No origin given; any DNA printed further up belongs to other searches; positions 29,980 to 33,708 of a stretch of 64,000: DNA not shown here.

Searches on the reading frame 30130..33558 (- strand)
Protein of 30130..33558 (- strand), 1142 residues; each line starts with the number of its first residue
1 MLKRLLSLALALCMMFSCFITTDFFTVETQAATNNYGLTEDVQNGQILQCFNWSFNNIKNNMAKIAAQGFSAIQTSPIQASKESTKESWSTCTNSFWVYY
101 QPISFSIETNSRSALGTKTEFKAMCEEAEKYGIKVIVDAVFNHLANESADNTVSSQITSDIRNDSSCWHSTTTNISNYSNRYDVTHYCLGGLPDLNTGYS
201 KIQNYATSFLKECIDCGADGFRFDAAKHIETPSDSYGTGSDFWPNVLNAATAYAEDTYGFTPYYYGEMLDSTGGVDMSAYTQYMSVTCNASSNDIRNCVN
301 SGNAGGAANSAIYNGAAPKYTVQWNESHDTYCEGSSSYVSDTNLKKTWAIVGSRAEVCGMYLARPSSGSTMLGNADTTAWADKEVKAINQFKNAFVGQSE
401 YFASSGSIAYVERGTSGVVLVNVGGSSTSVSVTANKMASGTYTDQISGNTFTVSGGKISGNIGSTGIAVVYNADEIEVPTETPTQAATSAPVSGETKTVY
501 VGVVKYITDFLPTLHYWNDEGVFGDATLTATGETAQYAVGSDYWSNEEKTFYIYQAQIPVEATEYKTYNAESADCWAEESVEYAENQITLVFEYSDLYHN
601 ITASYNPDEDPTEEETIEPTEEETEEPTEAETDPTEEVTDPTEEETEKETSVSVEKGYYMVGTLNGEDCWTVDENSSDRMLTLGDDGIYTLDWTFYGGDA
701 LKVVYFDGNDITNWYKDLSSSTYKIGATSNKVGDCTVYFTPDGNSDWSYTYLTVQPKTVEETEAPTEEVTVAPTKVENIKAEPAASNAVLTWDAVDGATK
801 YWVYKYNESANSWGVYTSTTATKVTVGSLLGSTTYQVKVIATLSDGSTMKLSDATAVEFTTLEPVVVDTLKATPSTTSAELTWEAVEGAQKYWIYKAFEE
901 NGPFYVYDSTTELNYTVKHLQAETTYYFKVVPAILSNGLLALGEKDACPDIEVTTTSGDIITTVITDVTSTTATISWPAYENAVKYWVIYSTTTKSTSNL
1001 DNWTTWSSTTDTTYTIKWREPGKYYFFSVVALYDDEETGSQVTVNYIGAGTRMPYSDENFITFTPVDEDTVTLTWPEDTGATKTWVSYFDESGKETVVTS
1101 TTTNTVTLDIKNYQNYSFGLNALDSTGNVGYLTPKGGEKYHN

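Call 9: search_protein_families(library=pfam, proteins=[window:30130-33558:-], max_evalue=0.001)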
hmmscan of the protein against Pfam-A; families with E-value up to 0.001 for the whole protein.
window:30130-33558:- (1142 aa): 3 families
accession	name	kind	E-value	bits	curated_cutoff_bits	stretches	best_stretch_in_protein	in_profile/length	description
PF00128.31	Alpha-amylase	-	5.4e-13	49.4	22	1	69-235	32-203/446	Alpha amylase, catalytic domain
PF00041.27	fn3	-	2.8e-08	34.3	25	0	776-854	3-80/84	Fibronectin type III domain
PF21910.2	GH85_C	-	0.00069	20.4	27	0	783-826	14-56/95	GH85 endohexosaminidases, C-terminal domain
